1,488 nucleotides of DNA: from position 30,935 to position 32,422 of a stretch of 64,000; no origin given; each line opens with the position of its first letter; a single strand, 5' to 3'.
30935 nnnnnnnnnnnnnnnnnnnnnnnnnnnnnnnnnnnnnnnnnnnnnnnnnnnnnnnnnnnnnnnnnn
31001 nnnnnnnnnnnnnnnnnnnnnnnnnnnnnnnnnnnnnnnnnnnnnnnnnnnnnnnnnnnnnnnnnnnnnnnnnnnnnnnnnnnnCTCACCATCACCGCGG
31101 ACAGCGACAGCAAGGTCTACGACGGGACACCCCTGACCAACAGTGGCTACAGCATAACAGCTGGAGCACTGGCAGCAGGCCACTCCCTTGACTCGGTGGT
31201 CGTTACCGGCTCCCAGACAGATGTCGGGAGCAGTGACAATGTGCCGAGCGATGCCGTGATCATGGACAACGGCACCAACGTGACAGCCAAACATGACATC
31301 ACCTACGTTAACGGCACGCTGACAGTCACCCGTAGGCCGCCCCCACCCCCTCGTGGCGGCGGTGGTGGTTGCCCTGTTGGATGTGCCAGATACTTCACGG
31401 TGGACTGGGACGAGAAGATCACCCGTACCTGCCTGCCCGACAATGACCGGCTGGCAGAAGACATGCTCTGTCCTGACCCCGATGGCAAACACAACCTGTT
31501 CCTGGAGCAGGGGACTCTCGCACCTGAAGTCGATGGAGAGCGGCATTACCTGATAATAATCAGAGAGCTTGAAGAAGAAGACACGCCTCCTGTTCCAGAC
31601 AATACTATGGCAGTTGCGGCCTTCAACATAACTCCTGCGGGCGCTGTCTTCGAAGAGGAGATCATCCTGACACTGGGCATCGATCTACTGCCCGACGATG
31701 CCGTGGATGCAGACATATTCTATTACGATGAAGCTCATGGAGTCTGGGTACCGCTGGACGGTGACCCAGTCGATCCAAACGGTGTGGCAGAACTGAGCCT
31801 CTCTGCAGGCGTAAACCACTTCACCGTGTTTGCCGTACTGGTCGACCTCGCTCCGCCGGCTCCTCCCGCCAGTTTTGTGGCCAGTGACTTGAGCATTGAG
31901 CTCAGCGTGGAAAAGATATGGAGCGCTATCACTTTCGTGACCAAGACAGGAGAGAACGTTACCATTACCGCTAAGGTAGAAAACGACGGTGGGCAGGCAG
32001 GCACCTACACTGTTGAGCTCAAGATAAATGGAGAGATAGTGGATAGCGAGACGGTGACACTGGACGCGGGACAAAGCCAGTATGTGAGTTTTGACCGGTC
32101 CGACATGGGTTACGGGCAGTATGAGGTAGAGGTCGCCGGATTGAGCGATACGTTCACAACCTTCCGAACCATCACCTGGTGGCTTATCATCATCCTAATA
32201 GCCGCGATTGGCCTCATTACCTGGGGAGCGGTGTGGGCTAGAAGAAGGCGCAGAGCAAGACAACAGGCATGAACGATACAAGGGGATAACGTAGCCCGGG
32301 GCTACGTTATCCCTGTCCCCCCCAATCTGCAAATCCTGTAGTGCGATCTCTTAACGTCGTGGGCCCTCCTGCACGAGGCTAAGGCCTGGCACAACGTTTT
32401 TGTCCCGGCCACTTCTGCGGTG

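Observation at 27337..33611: Envelope/accessory block: ECF sigma, divergent S8 protease and giant GEVED-MBG-CARDB surface protein, then a presenilin-like protease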

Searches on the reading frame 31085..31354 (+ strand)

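Call 56: search_protein_families(library=pfam, proteins=[window:31085-31354:+], max_evalue=5)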
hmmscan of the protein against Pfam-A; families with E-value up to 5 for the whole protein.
window:31085-31354:+ (90 aa): 5 families
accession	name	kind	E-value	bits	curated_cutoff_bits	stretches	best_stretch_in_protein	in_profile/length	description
PF18676.6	MBG_2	-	0.0051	17.8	25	1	1-80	1-72/72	MBG domain (YGX type)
PF03698.18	UPF0180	-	0.065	13.8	25.4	1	17-61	16-61/77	Uncharacterised protein family (UPF0180)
PF18657.6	YDG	-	0.1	13.3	25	1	1-48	5-58/85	YDG domain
PF12985.13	DUF3869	-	0.24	12.1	24.5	1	60-84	15-39/85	Domain of unknown function (DUF3869)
PF17883.6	MBG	-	0.87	10.5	23.3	1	2-58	4-70/97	MBG domain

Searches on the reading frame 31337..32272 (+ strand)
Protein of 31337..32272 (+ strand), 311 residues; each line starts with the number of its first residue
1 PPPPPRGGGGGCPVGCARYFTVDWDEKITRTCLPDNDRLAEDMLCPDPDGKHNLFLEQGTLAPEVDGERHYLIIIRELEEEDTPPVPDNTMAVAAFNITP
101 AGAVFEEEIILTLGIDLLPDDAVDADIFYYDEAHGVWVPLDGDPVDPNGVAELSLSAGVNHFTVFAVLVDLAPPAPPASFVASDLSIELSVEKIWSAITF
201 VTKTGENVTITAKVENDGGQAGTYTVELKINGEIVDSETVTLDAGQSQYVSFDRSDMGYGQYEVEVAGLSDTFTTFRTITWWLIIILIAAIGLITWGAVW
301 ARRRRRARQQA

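Call 73: predict_structure(alignment_id=A4)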
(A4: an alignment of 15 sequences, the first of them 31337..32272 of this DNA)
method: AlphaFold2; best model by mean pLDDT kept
length: 311 residues; sequences in the alignment: 15
mean_pLDDT: 63.8   pTM: 0.39
mean pLDDT of the five models: 63.8, 62.2, 61.9, 60.0, 59.6
residues with pLDDT >= 90: 10; 70-90: 145; 50-70: 54; < 50: 102
segments of 3 or more residues with pLDDT < 50: 1-66, 68-70, 101-108, 149-160, 192-202
pLDDT, mean of each block of 10 residues (from residue 1): 29 33 38 33 32 33 46 63 87 74 49 63 81 83 55 45 76 70 74 42 63 82 87 89 87 79 81 65 76 87 75 56
secondary structure, 60 per line:
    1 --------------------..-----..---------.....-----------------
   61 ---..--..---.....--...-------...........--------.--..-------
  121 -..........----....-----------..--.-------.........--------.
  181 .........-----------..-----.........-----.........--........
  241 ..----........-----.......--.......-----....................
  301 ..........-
elements in order: H39-43 E73-77 E90-100 E122-131 E136-139 E163-171 E180-189 E208-216 E222-230 E233-242 E247-254 E260-266 E269-275 H281-310

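Call 75: fold_search(model_id=the predicted structure, library=pdb)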
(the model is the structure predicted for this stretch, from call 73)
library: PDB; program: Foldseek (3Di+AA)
matches with E <= 10: 1489; with E <= 0.001: 75
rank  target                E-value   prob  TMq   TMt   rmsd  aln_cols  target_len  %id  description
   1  7ljj                  2.0e-05  1.00  0.20  0.12  20.8       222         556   13  Structure of the Exo-alpha-L-galactosidase BpGH29 from Bacteroides plebeius (released 2022-02-09)
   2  7lnp_A                2.6e-05  1.00  0.20  0.12  20.9       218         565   13  Structure of the exo-alpha-L-galactosidase BpGH29 (D264N mutant) from Bacteroides plebeius in complex with paranitroph (released 2022-02-09)
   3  7lnp_D                3.0e-05  1.00  0.20  0.12  18.7       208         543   13  Structure of the exo-alpha-L-galactosidase BpGH29 (D264N mutant) from Bacteroides plebeius in complex with paranitroph (released 2022-02-09)
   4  7snk                  3.0e-05  1.00  0.20  0.12  20.1       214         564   12  Structure of Bacple_01702, a GH29 family glycoside hydrolase (released 2022-10-05)
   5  6sd0_A                3.2e-05  1.00  0.25  0.09  19.1       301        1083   10  Structure of beta-galactosidase from Thermotoga maritima. (released 2020-01-15)
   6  7lnp_E                3.3e-05  1.00  0.21  0.13  19.9       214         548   13  Structure of the exo-alpha-L-galactosidase BpGH29 (D264N mutant) from Bacteroides plebeius in complex with paranitroph (released 2022-02-09)
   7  6ed1_A                3.7e-05  1.00  0.21  0.09  22.5       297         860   13  Bacteroides dorei Beta-glucuronidase (released 2019-02-13)
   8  6r5p_A                3.9e-05  1.00  0.25  0.11   4.2       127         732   19  The crystal structure of Glycoside Hydrolase BglX inactive mutant D286N from P. aeruginosa in complex with glucose (released 2020-04-15)
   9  9lql_C                4.6e-05  1.00  0.27  0.12   2.8       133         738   16  Structure of STG-hydrolyzing beta-glucosidase 1 (PSTG1) complexed with heptyl 1-thio-beta-D-glucopyranoside (released 2026-02-04)
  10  9lql_B                5.1e-05  1.00  0.27  0.12   2.8       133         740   16  Structure of STG-hydrolyzing beta-glucosidase 1 (PSTG1) complexed with heptyl 1-thio-beta-D-glucopyranoside (released 2026-02-04)
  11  6r5p_B                5.3e-05  1.00  0.25  0.11   4.2       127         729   19  The crystal structure of Glycoside Hydrolase BglX inactive mutant D286N from P. aeruginosa in complex with glucose (released 2020-04-15)
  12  6r5o_A                5.3e-05  1.00  0.25  0.11   4.1       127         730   20  The crystal structure the Glycoside Hydrolase BglX inactive mutant D286N from P. aeruginosa in complex with two glucos (released 2020-04-15)
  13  8j9f_C                5.6e-05  1.00  0.27  0.12   2.8       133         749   16  Structure of STG-hydrolyzing beta-glucosidase 1 (PSTG1) (released 2024-04-10)
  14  9lql_A                6.9e-05  1.00  0.27  0.12   2.7       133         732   16  Structure of STG-hydrolyzing beta-glucosidase 1 (PSTG1) complexed with heptyl 1-thio-beta-D-glucopyranoside (released 2026-02-04)
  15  9lql_D                6.9e-05  1.00  0.27  0.12   2.8       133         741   16  Structure of STG-hydrolyzing beta-glucosidase 1 (PSTG1) complexed with heptyl 1-thio-beta-D-glucopyranoside (released 2026-02-04)
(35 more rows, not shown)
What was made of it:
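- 31337..32272 (+): Conserved C-terminal module of about 310 aa: Pro/Gly linker, beta-sandwich domain, CARDB, the SRTITWW motif, TM helix, Arg cluster. AF2 model mean pLDDT 64 (call 73) with generic Ig-like and CARDB matches (call 75).
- On CARDB domain: The model matches the CARDB structure 3IDU (call 75).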
